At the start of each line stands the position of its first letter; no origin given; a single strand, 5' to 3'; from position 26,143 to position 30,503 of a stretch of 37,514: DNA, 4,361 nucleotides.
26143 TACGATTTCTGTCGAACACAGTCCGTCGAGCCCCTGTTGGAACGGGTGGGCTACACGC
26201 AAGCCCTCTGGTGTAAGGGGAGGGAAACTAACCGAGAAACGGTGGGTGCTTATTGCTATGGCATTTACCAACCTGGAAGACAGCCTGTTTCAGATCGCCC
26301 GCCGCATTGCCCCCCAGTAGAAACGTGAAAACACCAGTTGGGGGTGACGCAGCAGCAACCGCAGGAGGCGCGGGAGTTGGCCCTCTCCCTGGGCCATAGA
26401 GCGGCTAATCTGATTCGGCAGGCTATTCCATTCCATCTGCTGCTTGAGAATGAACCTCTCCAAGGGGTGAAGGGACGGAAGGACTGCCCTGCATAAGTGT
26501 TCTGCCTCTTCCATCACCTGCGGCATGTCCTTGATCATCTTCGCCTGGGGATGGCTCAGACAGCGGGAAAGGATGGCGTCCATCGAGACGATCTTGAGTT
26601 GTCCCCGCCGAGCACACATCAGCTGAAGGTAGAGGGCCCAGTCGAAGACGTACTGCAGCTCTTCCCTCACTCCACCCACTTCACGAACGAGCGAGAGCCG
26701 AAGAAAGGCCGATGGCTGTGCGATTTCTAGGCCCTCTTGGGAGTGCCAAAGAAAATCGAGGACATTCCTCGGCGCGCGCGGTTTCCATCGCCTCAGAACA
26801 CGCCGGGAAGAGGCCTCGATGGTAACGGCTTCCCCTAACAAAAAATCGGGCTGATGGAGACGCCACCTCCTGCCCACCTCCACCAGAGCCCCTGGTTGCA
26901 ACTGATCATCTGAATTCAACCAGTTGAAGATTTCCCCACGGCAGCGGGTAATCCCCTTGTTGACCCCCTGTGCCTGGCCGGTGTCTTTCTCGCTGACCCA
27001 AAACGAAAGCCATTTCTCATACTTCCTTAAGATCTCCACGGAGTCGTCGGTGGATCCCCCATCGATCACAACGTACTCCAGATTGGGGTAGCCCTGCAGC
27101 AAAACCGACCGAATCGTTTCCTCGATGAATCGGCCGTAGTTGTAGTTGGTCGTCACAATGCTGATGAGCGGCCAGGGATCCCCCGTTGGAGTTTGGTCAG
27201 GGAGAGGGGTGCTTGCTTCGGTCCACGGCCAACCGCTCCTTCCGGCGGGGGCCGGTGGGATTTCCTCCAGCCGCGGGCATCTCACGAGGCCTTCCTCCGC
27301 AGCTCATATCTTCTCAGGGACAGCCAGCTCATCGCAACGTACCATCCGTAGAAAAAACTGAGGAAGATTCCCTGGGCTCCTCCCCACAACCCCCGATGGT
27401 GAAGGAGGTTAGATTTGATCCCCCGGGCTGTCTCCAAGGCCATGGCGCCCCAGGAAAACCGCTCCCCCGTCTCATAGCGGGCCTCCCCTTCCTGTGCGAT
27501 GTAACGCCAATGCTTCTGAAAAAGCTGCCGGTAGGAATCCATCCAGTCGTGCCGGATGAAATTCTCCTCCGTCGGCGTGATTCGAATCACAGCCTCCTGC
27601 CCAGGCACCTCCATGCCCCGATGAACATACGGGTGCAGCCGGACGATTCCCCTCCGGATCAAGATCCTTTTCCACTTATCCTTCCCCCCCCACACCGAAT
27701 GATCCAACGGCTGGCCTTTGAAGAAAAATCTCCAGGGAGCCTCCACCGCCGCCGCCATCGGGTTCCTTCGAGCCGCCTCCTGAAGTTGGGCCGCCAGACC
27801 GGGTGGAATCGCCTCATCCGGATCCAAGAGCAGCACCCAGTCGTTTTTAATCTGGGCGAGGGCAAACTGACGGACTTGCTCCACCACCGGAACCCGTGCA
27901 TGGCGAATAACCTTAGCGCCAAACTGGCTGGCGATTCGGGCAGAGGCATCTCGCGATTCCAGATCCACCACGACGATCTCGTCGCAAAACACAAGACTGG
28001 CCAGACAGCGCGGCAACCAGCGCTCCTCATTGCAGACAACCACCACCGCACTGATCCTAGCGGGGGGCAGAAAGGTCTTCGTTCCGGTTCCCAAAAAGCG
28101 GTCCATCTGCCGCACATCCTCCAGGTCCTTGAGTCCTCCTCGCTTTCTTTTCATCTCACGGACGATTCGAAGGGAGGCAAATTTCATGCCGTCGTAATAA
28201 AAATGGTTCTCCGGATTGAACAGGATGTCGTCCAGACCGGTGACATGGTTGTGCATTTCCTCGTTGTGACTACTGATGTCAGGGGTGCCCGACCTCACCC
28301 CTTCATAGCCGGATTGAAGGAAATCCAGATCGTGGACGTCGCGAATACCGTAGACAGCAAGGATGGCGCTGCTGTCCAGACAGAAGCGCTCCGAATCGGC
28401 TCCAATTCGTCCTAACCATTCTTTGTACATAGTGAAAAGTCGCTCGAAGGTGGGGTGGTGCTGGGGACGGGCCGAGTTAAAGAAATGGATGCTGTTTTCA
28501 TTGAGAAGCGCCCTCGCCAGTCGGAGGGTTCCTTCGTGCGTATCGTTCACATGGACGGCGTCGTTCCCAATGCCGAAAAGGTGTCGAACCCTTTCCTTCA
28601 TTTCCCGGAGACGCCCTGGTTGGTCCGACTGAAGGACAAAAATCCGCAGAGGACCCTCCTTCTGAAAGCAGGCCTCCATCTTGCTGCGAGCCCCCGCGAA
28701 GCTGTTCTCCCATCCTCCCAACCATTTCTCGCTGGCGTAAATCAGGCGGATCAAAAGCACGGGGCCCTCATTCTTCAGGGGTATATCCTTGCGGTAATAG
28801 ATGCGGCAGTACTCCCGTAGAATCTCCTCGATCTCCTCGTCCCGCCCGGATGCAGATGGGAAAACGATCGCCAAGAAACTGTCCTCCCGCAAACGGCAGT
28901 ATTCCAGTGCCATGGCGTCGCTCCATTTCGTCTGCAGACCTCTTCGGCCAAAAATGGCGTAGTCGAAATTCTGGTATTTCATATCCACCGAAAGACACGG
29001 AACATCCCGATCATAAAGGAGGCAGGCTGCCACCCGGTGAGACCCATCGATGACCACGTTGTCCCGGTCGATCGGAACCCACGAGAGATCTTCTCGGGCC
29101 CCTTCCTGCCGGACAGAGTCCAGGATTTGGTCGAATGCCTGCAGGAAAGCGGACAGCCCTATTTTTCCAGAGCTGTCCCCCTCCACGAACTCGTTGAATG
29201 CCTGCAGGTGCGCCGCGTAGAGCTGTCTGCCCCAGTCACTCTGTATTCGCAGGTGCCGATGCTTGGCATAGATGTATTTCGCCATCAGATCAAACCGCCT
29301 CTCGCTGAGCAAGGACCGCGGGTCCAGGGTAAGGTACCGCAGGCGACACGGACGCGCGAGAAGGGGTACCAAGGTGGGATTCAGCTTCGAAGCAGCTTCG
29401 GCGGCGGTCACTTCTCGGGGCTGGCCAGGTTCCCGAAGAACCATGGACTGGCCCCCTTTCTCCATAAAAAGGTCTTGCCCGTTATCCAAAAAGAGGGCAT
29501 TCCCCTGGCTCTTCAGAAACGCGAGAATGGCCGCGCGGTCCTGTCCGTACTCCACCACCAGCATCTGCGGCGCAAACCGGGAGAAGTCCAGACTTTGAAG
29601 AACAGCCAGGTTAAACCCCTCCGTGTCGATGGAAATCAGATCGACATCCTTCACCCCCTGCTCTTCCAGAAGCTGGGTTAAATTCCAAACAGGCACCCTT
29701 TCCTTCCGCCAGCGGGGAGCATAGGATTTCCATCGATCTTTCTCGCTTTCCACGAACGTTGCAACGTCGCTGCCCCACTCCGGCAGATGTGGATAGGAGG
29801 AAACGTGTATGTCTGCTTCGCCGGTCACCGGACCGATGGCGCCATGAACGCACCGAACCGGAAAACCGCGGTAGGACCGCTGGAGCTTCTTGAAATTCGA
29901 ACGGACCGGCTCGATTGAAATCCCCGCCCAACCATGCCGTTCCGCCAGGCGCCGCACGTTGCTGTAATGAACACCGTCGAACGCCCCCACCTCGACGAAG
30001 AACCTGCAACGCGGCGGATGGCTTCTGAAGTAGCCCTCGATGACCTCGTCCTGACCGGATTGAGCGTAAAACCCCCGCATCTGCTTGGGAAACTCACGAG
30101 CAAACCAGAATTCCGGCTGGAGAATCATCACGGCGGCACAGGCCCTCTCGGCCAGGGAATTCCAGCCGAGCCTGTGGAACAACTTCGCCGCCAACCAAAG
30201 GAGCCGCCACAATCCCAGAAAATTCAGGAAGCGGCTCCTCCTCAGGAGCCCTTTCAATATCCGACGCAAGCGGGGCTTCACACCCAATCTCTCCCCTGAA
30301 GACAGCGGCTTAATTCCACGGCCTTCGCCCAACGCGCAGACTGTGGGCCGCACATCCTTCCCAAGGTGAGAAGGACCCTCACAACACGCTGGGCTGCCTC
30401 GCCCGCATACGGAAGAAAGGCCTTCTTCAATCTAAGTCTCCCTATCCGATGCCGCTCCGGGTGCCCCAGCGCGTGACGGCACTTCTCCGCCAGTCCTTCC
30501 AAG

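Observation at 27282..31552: Giant FkbM-methyltransferase / unassigned centre / GT2 fusion, translationally coupled to a TagF-like transferase and a GT2: candidate glycan capping or termination module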

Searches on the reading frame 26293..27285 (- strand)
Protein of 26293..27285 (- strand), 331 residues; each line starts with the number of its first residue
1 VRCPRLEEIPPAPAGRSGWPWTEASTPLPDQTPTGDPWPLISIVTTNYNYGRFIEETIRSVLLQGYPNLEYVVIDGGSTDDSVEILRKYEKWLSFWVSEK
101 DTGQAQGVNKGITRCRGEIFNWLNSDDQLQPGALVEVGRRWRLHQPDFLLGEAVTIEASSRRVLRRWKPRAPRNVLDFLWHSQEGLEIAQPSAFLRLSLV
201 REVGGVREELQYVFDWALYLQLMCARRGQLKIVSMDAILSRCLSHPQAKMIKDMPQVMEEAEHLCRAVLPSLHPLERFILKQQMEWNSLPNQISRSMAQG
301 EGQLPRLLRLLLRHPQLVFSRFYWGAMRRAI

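Call 4: search_protein_families(library=pfam, proteins=[window:26293-27285:-], max_evalue=0.1)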
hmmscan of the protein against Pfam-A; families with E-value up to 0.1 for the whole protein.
window:26293-27285:- (331 aa): 3 families
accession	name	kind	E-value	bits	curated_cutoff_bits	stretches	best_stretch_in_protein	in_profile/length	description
PF00535.33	Glycos_transf_2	-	3.2e-23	82.9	23.3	1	42-180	1-145/168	Glycosyl transferase family 2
PF10111.15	Glyco_tranf_2_2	-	7.9e-06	26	27.3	1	51-130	12-95/276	Glycosyltransferase like family 2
PF13641.12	Glyco_tranf_2_3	-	2.6e-05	24.8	27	1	41-139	3-109/230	Glycosyltransferase like family 2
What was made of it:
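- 26290..27285 (-): Second GT2 ('GT2b'), translationally coupled through GTGA. It is the conserved third member of the cassette. PF00535 3.2e-23 (call 4).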

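Call 5: search_protein_families(library=ncbifam, proteins=[window:26293-27285:-], max_evalue=0.1)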
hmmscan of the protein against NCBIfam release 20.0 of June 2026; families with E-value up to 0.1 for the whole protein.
window:26293-27285:- (331 aa): 18 families
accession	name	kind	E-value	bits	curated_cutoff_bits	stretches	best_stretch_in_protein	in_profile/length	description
NF047683.1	TeichurnBiosyTuaG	equivalog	1.2e-15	57.8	400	1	39-133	6-103/252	teichuronic acid biosynthesis protein TuaG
TIGR03937.1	PgaC_IcaA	equivalog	5.2e-13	48.7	422.3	1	31-133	37-142/407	poly-beta-1,6-N-acetyl-D-glucosamine synthase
NF007482.0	PRK10073.1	equivalog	1.2e-12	47.5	423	1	39-132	6-101/334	glycosyltransferase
TIGR04009.1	wcaE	equivalog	3.3e-09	36.4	369.2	1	40-155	2-121/248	colanic acid biosynthesis glycosyltransferase WcaE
TIGR04283.1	glyco_like_mftF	equivalog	6.3e-09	35.8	182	1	41-222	1-169/221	TIGR04283 family arsenosugar biosynthesis glycosyltransferase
NF050050.1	ProtGlycPglI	equivalog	3.8e-08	33.1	500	1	39-136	2-103/306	GalNAc(5)-diNAcBac-PP-undecaprenol beta-1,3-glucosyltransferase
TIGR03111.1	glyc2_xrt_Gpos1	hypoth_equivalog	1.4e-07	30.7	363.95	1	36-139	46-154/439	TIGR03111 family XrtG-associated glycosyltransferase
NF053739.1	GlytfEpsEBac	equivalog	4e-07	29.3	450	1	39-121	1-87/265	glycosyltransferase EpsE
NF038299.1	EPS_HpsN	equivalog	8.4e-07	28.3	425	1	39-141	1-106/317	hormogonium polysaccharide biosynthesis glycosyltransferase HpsN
NF041875.1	EPS_EpsD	equivalog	8.8e-07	28.6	370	1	41-154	1-117/325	exopolysaccharide biosynthesis glycosyltransferase EpsD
NF007453.0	PRK10018.1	equivalog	6.7e-05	22.7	382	1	39-135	6-105/280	colanic acid biosynthesis glycosyltransferase WcaA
TIGR04017.1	WcaA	equivalog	0.00025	20.8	495.75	1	39-145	5-115/279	colanic acid biosynthesis glycosyltransferase WcaA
TIGR03965.1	mycofact_glyco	equivalog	0.0006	18.8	280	1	37-135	72-173/467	mycofactocin biosynthesis glycosyltransferase MftF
TIGR03469.1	HpnB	hypoth_equivalog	0.00083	18.5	379.25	1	32-88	37-94/386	hopene-associated glycosyltransferase HpnB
NF041394.1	GtaseAglG_Halo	equivalog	0.0088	15.4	440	1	42-127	4-93/304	glucosyl-dolichyl phosphate glucuronosyltransferase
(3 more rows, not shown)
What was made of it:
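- On O-antigen chain terminators of the WbdD / WbbB / ORF6-O7 type: No kinase family appears in Pfam or NCBIfam (calls 4, 5).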

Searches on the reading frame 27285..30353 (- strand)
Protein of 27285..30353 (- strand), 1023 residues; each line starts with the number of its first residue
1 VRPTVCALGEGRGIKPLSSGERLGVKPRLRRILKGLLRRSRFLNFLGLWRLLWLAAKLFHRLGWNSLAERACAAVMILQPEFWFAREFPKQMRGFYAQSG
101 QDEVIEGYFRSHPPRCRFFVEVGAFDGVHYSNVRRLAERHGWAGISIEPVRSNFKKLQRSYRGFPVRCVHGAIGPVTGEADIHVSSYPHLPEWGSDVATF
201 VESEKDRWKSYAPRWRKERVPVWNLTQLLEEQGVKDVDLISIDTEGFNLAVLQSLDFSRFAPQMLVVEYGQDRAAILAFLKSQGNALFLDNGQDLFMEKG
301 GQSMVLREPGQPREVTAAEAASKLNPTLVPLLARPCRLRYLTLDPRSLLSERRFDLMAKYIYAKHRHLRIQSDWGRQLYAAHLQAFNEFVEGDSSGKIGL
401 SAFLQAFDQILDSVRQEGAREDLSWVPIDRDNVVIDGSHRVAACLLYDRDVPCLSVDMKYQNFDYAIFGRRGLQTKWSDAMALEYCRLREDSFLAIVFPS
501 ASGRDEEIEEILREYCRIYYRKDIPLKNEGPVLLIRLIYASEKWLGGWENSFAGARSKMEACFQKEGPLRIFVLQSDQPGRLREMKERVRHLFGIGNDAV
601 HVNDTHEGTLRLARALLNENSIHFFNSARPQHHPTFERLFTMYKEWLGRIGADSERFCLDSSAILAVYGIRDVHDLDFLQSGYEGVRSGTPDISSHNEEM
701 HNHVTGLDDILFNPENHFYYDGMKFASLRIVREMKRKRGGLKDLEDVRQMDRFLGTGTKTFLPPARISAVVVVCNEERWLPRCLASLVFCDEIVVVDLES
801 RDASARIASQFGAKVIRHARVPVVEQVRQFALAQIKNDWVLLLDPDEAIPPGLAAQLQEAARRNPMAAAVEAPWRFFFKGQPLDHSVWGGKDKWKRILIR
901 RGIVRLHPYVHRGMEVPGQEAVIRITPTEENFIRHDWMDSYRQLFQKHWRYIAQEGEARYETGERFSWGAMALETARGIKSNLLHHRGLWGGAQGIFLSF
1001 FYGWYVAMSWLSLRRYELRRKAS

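Call 4: search_protein_families(library=pfam, proteins=[window:27285-30353:-], max_evalue=0.1)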
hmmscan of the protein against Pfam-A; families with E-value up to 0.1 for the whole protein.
window:27285-30353:- (1023 aa): 4 families
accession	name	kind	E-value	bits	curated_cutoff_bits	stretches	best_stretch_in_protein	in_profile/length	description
PF00535.33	Glycos_transf_2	-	5.5e-14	52.9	23.3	1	768-876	1-118/168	Glycosyl transferase family 2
PF05050.19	Methyltransf_21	-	8.8e-14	52.4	22.7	1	121-284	1-170/173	Methyltransferase FkbM domain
PF13704.12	Glyco_tranf_2_4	-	0.0038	18.1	27.5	1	775-847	2-82/98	Glycosyl transferase family 2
PF13641.12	Glyco_tranf_2_3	-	0.0062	17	27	1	767-865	3-115/230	Glycosyltransferase like family 2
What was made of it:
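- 29502..29993 (-): FkbM-family SAM-dependent methyltransferase domain. PF05050 8.8e-14 (call 4).
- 27372..28064 (-): GT2 domain ('GT2a', Glyco_tranf_2_4 / GmaR-like subfamily), paralogue of the gene at 2393-3268. PF00535 5.5e-14 (call 4).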

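Call 5: search_protein_families(library=ncbifam, proteins=[window:27285-30281:-], max_evalue=0.1)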
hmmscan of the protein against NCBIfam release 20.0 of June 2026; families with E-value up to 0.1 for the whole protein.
window:27285-30281:- (999 aa): 6 families
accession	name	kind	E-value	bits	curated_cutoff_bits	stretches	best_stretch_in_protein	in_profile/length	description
TIGR01444.1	fkbM_fam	subfamily_domain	5.6e-14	52.8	37.7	1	95-231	2-127/143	FkbM family methyltransferase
TIGR04283.1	glyco_like_mftF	equivalog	3.1e-07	30.2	182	1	743-840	1-100/221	TIGR04283 family arsenosugar biosynthesis glycosyltransferase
TIGR04182.1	glyco_TIGR04182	equivalog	7.5e-05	22.3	325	1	767-833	28-93/293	S-layer glycoprotein N-glycosyltransferase AglJ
NF010496.0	PRK13915.1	equivalog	0.00082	18.5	262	1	765-797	62-94/307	glucosyl-3-phosphoglycerate synthase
TIGR04195.1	S_glycosyl_SunS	equivalog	0.0037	16.1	350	1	695-785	12-102/421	SunS family peptide S-glycosyltransferase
NF007482.0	PRK10073.1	equivalog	0.0048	15.9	423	1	742-843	7-116/334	glycosyltransferase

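Call 6: search_solved_structures(query=window:27285-30281:-, max_evalue=1, show_alignments=2)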
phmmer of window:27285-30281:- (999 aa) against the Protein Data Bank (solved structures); distinct sequences matched with E-value up to 1: 5.
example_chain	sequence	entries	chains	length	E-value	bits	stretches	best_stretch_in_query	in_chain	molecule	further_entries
22ao_A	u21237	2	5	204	5.7e-10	41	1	742-826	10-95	GmaR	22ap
7msk_A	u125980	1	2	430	0.065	14.4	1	739-823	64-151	Glyco_trans_2-like domain-containing protein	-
3f1y_A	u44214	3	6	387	0.68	11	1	720-860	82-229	Mannosyl-3-phosphoglycerate synthase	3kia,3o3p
4py9_A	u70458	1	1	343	0.89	10.6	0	367-430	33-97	Putative exopolyphosphatase-related protein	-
3w5w_A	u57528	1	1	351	0.92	10.6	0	367-430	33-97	Putative exopolyphosphatase-related protein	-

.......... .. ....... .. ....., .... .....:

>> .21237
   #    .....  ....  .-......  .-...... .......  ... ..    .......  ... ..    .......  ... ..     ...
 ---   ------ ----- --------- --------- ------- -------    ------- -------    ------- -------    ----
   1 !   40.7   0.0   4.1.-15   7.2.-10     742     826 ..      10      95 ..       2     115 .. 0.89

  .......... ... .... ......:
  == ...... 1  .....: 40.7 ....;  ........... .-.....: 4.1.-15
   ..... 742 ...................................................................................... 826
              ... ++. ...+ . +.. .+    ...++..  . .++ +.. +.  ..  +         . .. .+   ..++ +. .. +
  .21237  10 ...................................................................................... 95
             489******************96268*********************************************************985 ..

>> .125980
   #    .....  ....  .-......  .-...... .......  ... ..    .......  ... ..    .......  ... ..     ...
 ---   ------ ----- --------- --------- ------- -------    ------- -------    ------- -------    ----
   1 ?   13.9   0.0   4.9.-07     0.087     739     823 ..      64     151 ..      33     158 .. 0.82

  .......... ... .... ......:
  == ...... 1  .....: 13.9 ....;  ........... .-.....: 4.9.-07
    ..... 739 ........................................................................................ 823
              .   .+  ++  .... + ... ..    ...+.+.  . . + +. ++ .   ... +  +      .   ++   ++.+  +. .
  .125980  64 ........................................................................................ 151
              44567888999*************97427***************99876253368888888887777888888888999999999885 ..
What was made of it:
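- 27372..28064 (-): PDB GmaR 22ao 5.7e-10 (call 6).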

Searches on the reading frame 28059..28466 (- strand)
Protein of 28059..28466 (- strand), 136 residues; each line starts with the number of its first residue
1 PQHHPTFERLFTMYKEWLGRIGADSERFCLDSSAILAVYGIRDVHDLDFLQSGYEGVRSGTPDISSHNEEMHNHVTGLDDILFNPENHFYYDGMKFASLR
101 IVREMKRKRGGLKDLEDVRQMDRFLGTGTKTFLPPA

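Call 48: predict_structure(alignment_id=A2)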
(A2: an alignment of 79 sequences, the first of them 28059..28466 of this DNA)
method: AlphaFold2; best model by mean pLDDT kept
length: 136 residues; sequences in the alignment: 79
mean_pLDDT: 94.1   pTM: 0.85
mean pLDDT of the five models: 94.1, 94.0, 93.8, 93.5, 93.3
residues with pLDDT >= 90: 124; 70-90: 2; 50-70: 9; < 50: 1
segments of 3 or more residues with pLDDT < 50: none
pLDDT, mean of each block of 10 residues (from residue 1): 92 98 98 97 98 95 97 98 98 98 98 97 83 56
secondary structure, 60 per line:
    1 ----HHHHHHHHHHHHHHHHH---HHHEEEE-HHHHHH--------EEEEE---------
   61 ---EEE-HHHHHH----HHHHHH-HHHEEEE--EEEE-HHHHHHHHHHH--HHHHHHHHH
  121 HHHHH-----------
elements in order: H5-21 E28-31 H33-38 E47-51 E64-66 H68-73 H78-83 E88-91 E94-97 H99-109 H112-125
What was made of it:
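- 28092..28466 (-): Module domain 3: small pol-beta-type nucleotidyltransferase-like domain, with SS-x12-DLD at 28323-28373. AF2 of the domain alone gives pLDDT 94 (call 48).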

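Call 50: fold_search(model_id=the predicted structure, library=pdb)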
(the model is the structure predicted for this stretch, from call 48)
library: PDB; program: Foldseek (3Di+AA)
matches with E <= 10: 77; with E <= 0.001: 0
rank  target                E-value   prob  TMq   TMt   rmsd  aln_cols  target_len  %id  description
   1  4o8s                  8.2e-02  0.92  0.53  0.34   5.4       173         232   12  Crystal structure of JHP933 from Helicobacter pylori (released 2014-09-10)
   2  6y8q_A                9.9e-02  0.57  0.38  0.28   9.8       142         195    8  AbiEi antitoxin from Streptococcus agalactiae (released 2020-12-16)
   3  4ok0_A                2.4e-01  0.84  0.55  0.35   4.8       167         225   13  Crystal structure of putative nucleotidyltransferase from H. pylori (released 2014-04-09)
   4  4wse_B                3.4e-01  0.25  0.40  0.14  13.5       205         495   11  Crystal structure of the Mimivirus polyadenylate synthase (released 2015-04-01)
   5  2rff                  4.1e-01  0.60  0.32  0.39   4.4        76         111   14  Crystal structure of a putative nucleotidyltransferase (NP_343093.1) from Sulfolobus solfataricus at 1.40 A resolution (released 2007-10-16)
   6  4wse_A                4.1e-01  0.20  0.38  0.13  13.7       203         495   10  Crystal structure of the Mimivirus polyadenylate synthase (released 2015-04-01)
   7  4ok0_B                5.6e-01  0.60  0.54  0.35   6.4       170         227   12  Crystal structure of putative nucleotidyltransferase from H. pylori (released 2014-04-09)
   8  5w0n_B                9.3e-01  0.03  0.19  0.09  17.0       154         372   10  Structure of human TUT7 catalytic module (CM) in complex with UMPNPP and U2 RNA (released 2017-06-28)
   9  4p37_B                1.1e+00  0.07  0.30  0.11  12.9       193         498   10  Crystal structure of the Megavirus polyadenylate synthase (released 2015-04-01)
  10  4p37_A                1.2e+00  0.06  0.30  0.11  12.8       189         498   10  Crystal structure of the Megavirus polyadenylate synthase (released 2015-04-01)
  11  5w0m_A                2.0e+00  0.02  0.19  0.09  16.1       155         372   10  Structure of human TUT7 catalytic module (CM) in complex with U5 RNA (released 2017-06-28)
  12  4wbz_B                2.1e+00  0.06  0.23  0.10  10.3        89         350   15  tRNA-processing enzyme (apo form 2) (released 2015-04-15)
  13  5w0m_C                2.3e+00  0.02  0.17  0.08  17.1       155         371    8  Structure of human TUT7 catalytic module (CM) in complex with U5 RNA (released 2017-06-28)
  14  7oqx                  2.4e+00  0.08  0.28  0.12  10.3       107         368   10  Crystal structure of a psychrophilic CCA-adding enzyme in complex with CMPcPP (released 2021-11-03)
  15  4x4w_B                2.4e+00  0.06  0.26  0.10  12.2       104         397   15  Crystal structure of the full-length human mitochondrial CCA-adding enzyme (released 2015-02-11)
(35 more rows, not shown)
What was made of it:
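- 28092..28466 (-): The best Foldseek hits are NTases: JHP933 4o8s prob 0.92, 4ok0, 2rff, poly(A) polymerases, CCA enzymes and ANTs, with weak E-values (call 50).
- On Pol-beta-type nucleotidyltransferases (module domain 3): All have E >= 0.08 (call 50).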
